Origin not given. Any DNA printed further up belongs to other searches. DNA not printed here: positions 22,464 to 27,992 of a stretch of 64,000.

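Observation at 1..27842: Same-strand array of three giant TpsA-like exoproteins built from MBG-type modules, with no TpsB, toxin tip or immunity gene in view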

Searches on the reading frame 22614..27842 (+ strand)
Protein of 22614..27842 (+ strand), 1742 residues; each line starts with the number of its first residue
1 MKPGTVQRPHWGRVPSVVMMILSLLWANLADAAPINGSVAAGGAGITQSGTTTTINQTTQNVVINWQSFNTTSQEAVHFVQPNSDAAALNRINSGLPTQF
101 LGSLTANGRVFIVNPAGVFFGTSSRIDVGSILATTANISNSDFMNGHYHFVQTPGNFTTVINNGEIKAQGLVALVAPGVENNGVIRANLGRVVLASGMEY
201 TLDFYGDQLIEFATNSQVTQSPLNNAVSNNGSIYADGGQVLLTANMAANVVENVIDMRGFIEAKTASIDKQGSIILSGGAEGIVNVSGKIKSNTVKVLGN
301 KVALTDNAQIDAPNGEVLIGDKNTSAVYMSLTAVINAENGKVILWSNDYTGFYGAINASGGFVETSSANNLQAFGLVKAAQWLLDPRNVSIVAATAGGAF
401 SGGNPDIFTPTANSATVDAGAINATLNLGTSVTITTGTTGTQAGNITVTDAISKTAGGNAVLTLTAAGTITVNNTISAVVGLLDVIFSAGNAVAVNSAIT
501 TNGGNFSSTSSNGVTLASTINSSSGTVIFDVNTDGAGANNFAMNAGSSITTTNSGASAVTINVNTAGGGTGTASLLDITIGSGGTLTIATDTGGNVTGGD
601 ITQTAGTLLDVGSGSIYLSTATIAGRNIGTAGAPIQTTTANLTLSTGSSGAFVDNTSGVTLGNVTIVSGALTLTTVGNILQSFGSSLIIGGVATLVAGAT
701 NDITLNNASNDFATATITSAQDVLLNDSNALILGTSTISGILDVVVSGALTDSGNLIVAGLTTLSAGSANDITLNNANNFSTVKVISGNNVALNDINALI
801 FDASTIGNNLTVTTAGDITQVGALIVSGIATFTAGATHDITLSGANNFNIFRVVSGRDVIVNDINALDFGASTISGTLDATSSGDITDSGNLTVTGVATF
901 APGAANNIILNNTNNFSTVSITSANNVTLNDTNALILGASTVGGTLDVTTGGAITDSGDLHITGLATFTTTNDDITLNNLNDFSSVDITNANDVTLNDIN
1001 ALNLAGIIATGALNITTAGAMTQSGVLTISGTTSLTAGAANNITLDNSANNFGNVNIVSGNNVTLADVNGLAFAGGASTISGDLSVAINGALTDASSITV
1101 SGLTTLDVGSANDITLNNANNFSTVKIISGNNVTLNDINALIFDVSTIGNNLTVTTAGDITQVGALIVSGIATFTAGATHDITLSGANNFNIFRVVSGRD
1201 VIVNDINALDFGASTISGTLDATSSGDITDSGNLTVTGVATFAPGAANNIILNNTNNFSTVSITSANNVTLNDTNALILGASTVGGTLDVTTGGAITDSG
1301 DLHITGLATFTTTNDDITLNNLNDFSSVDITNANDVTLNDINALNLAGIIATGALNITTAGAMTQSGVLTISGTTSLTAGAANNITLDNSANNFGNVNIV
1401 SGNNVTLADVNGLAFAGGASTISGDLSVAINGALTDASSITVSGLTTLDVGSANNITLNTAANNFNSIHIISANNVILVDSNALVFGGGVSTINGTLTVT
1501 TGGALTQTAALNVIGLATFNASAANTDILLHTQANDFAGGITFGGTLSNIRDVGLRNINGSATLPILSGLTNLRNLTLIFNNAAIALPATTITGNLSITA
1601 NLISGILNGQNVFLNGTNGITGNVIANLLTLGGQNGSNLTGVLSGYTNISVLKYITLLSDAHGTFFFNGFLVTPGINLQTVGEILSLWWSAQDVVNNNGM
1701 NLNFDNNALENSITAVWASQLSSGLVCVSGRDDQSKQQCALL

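Call 4: search_protein_families(library=pfam, proteins=[window:22614-27842:+], max_evalue=0.01)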
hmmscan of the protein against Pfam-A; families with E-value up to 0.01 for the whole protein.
window:22614-27842:+ (1742 aa): 2 families
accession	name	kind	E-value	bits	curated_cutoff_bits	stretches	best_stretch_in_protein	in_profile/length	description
PF18886.6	DUF5649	-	1.8e-155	505.9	25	13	924-986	1-64/68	Repeats of unknown function (DUF5649)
PF05860.19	TPS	-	3.5e-27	96.3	33.5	1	37-291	8-251/252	TPS secretion domain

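Call 9: find_encoding_contigs(protein=window:22614-27842:+, flank=10000, max_places=6)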
Protein window:22614-27842:+ (1742 aa): no gene with exactly this product is on record in the collection.

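Call 31: search_solved_structures(query=window:22614-27842:+, max_evalue=0.01)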
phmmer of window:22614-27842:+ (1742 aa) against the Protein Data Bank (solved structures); distinct sequences matched with E-value up to 0.01: 5.
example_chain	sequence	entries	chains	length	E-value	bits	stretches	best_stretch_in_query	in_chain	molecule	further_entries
8vba_A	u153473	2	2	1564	8.2e-57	195.9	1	29-511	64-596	EtpA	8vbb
8cpk_A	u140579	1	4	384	4.2e-45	157.1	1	31-380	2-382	EtpA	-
2odl_A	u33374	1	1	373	1.9e-25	91.9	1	41-385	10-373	Adhesin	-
4i84_A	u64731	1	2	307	4.9e-25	90.6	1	34-299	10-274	Heme/hemopexin-binding protein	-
4rm6_A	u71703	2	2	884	1.1e-23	86.1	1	34-299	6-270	Heme/hemopexin-binding protein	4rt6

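Call 69: search_protein_families(library=ncbifam, proteins=[window:22614-27842:+], max_evalue=0.001)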
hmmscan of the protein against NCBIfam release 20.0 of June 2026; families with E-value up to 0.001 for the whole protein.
window:22614-27842:+ (1742 aa): 1 family
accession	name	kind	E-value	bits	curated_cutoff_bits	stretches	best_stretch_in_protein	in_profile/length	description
TIGR01901.1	adhes_NPXG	domain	7.8e-19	67.4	29.1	1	64-139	2-79/79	filamentous hemagglutinin N-terminal domain-containing protein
